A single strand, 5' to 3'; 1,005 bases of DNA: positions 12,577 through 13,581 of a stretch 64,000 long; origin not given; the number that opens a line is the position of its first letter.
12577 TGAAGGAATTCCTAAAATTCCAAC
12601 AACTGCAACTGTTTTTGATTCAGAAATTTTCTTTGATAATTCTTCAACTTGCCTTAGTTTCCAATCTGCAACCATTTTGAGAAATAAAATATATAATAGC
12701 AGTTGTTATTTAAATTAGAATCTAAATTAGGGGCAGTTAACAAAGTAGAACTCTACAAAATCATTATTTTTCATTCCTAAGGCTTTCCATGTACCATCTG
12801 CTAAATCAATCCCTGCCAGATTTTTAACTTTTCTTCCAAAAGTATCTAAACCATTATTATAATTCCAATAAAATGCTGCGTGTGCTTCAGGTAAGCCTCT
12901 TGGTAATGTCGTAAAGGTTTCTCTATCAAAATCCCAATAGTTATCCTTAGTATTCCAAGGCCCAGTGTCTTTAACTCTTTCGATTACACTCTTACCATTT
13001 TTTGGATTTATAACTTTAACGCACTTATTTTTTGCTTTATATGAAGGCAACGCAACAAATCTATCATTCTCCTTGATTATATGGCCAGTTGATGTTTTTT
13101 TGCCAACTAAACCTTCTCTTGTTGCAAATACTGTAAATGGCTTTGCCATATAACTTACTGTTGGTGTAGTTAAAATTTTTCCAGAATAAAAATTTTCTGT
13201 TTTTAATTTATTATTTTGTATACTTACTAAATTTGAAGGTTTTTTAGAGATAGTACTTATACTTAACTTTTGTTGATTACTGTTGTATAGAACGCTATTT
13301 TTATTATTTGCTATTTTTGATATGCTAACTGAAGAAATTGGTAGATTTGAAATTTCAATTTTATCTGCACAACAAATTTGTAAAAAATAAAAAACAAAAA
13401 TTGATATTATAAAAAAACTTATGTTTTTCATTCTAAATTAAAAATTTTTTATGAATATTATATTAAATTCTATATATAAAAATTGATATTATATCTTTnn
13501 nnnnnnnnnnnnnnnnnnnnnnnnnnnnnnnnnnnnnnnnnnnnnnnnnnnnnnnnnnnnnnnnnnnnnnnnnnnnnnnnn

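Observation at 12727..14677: Radical SAM/SPASM maturase, secreted DPBB/3D-domain protein and small membrane ORF inserted inside the conserved rpl11-rpl1-rpl10 ribosomal operon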

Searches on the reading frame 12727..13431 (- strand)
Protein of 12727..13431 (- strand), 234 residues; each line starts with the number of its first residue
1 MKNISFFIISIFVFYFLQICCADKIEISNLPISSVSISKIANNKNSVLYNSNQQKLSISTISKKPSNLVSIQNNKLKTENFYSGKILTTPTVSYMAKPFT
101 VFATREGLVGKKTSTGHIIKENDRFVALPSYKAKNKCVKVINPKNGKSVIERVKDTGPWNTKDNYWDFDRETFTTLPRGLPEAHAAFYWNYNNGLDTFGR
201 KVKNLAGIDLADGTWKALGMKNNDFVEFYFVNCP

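Call 3: search_protein_families(library=pfam, proteins=[window:12727-13431:-], max_evalue=0.1)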
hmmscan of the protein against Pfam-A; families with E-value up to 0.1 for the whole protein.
window:12727-13431:- (234 aa): 0 families

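Call 4: search_protein_families(library=ncbifam, proteins=[window:12727-13431:-], max_evalue=0.1)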
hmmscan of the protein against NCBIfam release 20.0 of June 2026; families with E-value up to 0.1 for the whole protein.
window:12727-13431:- (234 aa): 2 families
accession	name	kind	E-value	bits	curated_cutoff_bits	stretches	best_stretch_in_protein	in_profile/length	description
TIGR00413.1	rlpA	subfamily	5.6e-06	26.4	82.15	1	108-161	10-62/208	septal ring lytic transglycosylase RlpA family protein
NF007953.1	PRK10672.1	equivalog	0.098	12.2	201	0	110-161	91-141/362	endolytic peptidoglycan transglycosylase RlpA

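Call 8: find_homologous_proteins(query=window:12727-13431:-)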
Query window:12727-13431:- (234 aa): 1228 proteins with E <= 0.001 among 1434 candidates; the best 120 are listed.
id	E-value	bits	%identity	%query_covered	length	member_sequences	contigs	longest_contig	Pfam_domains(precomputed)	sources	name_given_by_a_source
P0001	2.3e-147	506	98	100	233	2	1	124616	-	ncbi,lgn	ncbi:MAG: hypothetical protein QXY62_00410 [Candidatus Altiarchaeota archaeon]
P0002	9.8e-128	442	85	100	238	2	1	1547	-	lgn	-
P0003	1.1e-40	157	45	76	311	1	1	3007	-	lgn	-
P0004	1.3e-40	157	55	58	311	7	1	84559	-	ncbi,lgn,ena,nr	ncbi:MAG TPA: hypothetical protein VFC19_36330 [Candidatus Limnocylindrales bacterium]|nr:hypothetic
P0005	1.9e-40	157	54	58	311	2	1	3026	-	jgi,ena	jgi:hypothetical protein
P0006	2.1e-40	156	48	76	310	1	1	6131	-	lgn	-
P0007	1.5e-39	154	54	57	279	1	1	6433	-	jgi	jgi:hypothetical protein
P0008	2.0e-39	153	54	57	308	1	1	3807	-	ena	-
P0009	2.5e-39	153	54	59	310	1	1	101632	-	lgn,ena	-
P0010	8.7e-39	151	53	60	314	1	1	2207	-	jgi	jgi:hypothetical protein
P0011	1.1e-38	151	47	76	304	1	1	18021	-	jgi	jgi:hypothetical protein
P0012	2.2e-38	150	53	59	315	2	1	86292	-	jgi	jgi:hypothetical protein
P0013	2.3e-38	150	54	59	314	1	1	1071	-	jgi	jgi:hypothetical protein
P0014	2.5e-38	150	51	64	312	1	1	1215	-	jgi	jgi:hypothetical protein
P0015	3.6e-38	149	50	66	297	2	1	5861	-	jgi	jgi:hypothetical protein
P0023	5.8e-36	142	55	56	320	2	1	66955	PF25275.2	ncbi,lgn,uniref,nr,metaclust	ncbi:hypothetical protein [Pedosphaera parvula]|uniref:Golvesin/Xly CBD-like domain-containing prote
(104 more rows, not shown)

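Call 11: find_encoding_contigs(protein=P0001, flank=8000, max_places=4)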
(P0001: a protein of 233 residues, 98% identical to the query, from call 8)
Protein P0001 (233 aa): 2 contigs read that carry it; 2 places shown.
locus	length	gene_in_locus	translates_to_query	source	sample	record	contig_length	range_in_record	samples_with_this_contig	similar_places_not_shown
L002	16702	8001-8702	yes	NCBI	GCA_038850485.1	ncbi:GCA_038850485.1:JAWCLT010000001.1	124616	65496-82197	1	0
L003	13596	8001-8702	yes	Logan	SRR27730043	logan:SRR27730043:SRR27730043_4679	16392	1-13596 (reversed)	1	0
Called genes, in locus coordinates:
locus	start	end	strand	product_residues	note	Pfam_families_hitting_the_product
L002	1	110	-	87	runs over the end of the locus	PF01247:Ribosomal_L35Ae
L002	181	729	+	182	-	PF01558:POR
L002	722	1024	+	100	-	PF13534:Fer4_17 (faint), PF00037:Fer4 (weak), PF12797:Fer4_2 (faint), PF13237:Fer4_10 (weak), PF14697:Fer4_21, PF12838:Fer4_7 (weak), PF13187:Fer4_9 (weak), PF00037:Fer4 (weak), +3 more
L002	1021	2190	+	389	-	PF01855:POR_N, PF17147:PFOR_II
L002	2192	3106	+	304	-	PF02775:TPP_enzyme_C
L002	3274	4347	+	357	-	PF00091:Tubulin, PF12327:FtsZ_C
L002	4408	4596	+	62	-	-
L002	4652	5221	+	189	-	PF03439:Spt5-NGN, PF00467:KOW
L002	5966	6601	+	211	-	PF00687:Ribosomal_L1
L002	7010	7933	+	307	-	PF04055:Radical_SAM, PF13353:Fer4_12, PF13186:SPASM (weak)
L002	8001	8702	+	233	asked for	-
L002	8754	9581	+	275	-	PF00466:Ribosomal_L10, PF17777:RL10P_insert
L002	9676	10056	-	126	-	PF09845:OapC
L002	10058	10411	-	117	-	PF09846:OapB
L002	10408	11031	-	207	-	PF02421:FeoB_N (weak), PF01926:MMR_HSR1, PF00009:GTP_EFTU (weak)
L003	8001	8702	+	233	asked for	-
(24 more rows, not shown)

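Call 15: find_encoding_contigs(protein=P0002, flank=5000, max_places=4)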
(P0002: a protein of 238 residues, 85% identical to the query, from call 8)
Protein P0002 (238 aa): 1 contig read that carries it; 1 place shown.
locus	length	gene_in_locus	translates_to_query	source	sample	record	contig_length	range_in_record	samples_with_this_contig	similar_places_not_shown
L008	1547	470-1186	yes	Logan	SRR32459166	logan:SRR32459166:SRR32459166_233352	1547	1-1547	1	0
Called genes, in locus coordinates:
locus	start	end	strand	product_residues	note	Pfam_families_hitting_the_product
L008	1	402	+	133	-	?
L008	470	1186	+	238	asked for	-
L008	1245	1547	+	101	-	?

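Call 24: search_solved_structures(query=window:12727-13431:-, max_evalue=10, show_alignments=2)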
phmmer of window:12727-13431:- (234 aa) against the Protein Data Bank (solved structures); distinct sequences matched with E-value up to 10: 2.
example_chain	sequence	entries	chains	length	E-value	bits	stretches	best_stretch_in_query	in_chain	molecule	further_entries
3ozh_A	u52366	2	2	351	0.27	13.8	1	118-223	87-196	beta-lactamase/D-alanine carboxypeptidase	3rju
8oh5_B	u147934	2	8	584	0.55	12.8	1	77-157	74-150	NAD-reducing hydrogenase subunit HoxF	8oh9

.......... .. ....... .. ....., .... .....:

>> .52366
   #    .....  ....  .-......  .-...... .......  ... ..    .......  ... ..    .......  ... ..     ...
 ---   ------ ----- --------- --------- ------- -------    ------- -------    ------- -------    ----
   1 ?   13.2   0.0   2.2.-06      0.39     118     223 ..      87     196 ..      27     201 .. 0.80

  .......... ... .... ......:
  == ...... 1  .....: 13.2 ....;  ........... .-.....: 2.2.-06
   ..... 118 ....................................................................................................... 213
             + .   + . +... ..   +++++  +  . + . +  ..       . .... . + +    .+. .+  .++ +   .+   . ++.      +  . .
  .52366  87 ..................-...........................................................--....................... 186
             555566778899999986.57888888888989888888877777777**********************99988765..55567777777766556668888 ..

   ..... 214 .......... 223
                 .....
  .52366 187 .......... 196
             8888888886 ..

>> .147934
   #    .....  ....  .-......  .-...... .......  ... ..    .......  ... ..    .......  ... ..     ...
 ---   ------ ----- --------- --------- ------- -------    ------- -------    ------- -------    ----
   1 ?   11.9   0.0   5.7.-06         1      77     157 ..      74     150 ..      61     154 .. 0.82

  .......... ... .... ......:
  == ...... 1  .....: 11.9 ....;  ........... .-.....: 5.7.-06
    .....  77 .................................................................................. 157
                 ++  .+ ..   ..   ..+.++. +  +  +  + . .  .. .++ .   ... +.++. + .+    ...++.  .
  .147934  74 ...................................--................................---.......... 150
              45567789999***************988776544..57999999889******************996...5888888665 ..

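Call 36: predict_structure(alignment_id=A2)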
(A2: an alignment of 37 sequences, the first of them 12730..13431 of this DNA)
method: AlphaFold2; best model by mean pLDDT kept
length: 234 residues; sequences in the alignment: 37
mean_pLDDT: 66.9   pTM: 0.57
mean pLDDT of the five models: 66.9, 66.7, 66.4, 65.5, 64.3
residues with pLDDT >= 90: 70; 70-90: 58; 50-70: 28; < 50: 78
segments of 3 or more residues with pLDDT < 50: 16-18, 20-93
pLDDT, mean of each block of 10 residues (from residue 1): 56 53 33 30 31 28 28 29 35 66 87 86 91 89 98 81 72 79 89 87 88 97 95 89
secondary structure, 60 per line:
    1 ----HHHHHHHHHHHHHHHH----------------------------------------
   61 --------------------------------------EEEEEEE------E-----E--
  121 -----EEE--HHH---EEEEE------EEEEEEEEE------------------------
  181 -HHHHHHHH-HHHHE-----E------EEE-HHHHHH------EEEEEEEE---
elements in order: H5-20 E99-105 E126-128 E137-141 E148-156 H182-189 H191-194 E208-210 H212-217 E224-231

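Call 55: search_protein_families(library=padloc, proteins=[window:12727-13431:-], max_evalue=0.01)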
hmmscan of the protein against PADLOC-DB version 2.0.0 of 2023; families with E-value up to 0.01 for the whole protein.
window:12727-13431:- (234 aa): 0 families

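Call 56: search_protein_families(library=phrogs, proteins=[window:12727-13431:-], max_evalue=0.001)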
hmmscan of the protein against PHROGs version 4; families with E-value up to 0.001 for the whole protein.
window:12727-13431:- (234 aa): 1 family
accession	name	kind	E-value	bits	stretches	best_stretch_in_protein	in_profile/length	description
phrog_7930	-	other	2.4e-08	33.5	1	50-176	244-367/896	lipoprotein precursor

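Call 59: find_encoding_contigs(protein=P0004, flank=5000, max_places=2)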
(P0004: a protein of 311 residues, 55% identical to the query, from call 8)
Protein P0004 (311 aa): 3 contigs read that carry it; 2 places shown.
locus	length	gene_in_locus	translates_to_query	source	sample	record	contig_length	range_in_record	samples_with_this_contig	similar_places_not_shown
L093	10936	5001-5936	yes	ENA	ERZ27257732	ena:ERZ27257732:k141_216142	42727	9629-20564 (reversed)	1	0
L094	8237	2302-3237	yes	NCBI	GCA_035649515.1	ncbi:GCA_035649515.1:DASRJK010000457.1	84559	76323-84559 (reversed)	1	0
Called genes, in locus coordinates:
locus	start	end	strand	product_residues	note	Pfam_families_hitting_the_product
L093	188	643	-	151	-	PF02627:CMD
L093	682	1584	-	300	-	PF04542:Sigma70_r2, PF08281:Sigma70_r4_2, PF12680:SnoaL_2 (weak)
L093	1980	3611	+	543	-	PF00501:AMP-binding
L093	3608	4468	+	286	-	PF00550:PP-binding (faint), PF13302:Acetyltransf_3 (weak)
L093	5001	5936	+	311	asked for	-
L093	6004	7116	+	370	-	PF11583:AurF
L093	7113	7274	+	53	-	-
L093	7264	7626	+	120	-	-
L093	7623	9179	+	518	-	PF00501:AMP-binding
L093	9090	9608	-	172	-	-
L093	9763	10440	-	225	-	-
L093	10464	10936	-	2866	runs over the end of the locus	PF00688:TGFb_propeptide (faint), PF06848:Disaggr_repeat (faint), PF25275:Golvesin_C, PF25023:TEN_YD-shell (faint), PF05593:RHS_repeat (weak), PF25275:Golvesin_C, PF15533:Ntox33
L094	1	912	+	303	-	PF00501:AMP-binding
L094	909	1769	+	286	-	PF00550:PP-binding (faint), PF13302:Acetyltransf_3 (weak)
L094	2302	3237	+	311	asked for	-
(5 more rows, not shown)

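Call 60: find_encoding_contigs(protein=P0023, flank=5000, max_places=2)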
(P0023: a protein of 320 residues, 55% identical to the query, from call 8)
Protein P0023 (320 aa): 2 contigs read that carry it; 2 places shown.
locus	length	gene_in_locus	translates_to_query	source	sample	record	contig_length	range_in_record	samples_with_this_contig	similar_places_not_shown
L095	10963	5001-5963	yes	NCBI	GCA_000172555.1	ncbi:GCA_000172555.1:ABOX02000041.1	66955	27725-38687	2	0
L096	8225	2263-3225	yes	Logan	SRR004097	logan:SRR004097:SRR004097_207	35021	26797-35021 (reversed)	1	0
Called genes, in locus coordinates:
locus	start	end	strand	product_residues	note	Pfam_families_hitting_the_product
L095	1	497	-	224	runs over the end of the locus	-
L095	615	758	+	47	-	-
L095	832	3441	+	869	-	PF02861:Clp_N, PF23569:NBD_SMAX1, PF00004:AAA, PF17871:AAA_lid_9, PF00004:AAA, PF07724:AAA_2, PF07728:AAA_5, PF10431:ClpB_D2-small, +10 more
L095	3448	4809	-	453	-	PF00067:p450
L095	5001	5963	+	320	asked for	PF25275:Golvesin_C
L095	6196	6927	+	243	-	-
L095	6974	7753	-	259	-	PF03141:Methyltransf_29, PF13489:Methyltransf_23, PF01209:Ubie_methyltran, PF08241:Methyltransf_11, PF08242:Methyltransf_12, PF13649:Methyltransf_25, PF13847:Methyltransf_31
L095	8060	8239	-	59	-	-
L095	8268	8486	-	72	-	-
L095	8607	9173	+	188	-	-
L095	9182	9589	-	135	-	-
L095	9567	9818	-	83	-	-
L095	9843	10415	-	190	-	PF00856:SET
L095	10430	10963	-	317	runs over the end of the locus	PF02016:Peptidase_S66, PF17676:Peptidase_S66C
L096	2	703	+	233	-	?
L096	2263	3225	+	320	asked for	PF25275:Golvesin_C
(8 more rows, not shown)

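Call 89: fold_search(model_id=the predicted structure, library=viral)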
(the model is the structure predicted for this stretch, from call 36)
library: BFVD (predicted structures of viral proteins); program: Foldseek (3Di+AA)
matches with E <= 10: 84; with E <= 0.001: 10
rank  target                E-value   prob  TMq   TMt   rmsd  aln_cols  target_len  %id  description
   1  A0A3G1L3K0            2.4e-08  1.00  0.37  0.55  19.6       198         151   20  Rare lipoprotein A-like protein [Synechococcus phage S-CBWM1]
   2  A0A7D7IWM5            1.4e-07  1.00  0.37  0.71   7.6       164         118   22  (no name in the UniProt tables at hand)
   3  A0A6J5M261            7.3e-07  1.00  0.36  0.48  21.7       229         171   16  Rare lipoprotein A [uncultured Caudovirales phage]
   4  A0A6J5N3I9            1.1e-06  1.00  0.36  0.71   3.6       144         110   19  RlpA-like protein, double-psi beta-barrel domain containing protein [uncultured Caudovirales phage]
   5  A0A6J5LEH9            8.9e-06  1.00  0.35  0.66   8.6       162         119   15  Endolytic peptidoglycan transglycosylase RlpA [uncultured Caudovirales phage]
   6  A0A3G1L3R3            1.5e-05  1.00  0.35  0.15  16.7       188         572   14  Rare lipoprotein A [Synechococcus phage S-CBWM1]
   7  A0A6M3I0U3            3.1e-05  1.00  0.33  0.61  10.6       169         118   16  (no name in the UniProt tables at hand)
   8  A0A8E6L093            3.3e-05  1.00  0.30  0.09   5.3       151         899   19  (no name in the UniProt tables at hand)
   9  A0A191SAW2            5.4e-05  1.00  0.32  0.16  10.5       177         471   20  (no name in the UniProt tables at hand)
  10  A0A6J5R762            1.5e-04  1.00  0.31  0.28   4.9       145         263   17  Uncharacterized protein [uncultured Caudovirales phage]
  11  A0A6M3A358            1.3e-03  1.00  0.28  0.34   6.6       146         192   17  (no name in the UniProt tables at hand)
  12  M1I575                2.0e-03  0.99  0.27  0.15  21.4       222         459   13  (no name in the UniProt tables at hand)
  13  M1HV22                2.6e-03  0.99  0.33  0.31  28.4       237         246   12  (no name in the UniProt tables at hand)
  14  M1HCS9                4.8e-03  0.99  0.31  0.39  26.9       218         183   13  (no name in the UniProt tables at hand)
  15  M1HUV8                6.2e-03  0.99  0.30  0.30  14.2       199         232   12  (no name in the UniProt tables at hand)
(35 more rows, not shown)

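Call 105: search_solved_structures(query=A2, max_evalue=1, show_alignments=3)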
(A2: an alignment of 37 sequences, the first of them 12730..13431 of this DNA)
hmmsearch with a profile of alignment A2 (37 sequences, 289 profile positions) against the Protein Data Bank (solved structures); distinct sequences matched with E-value up to 1: 0.
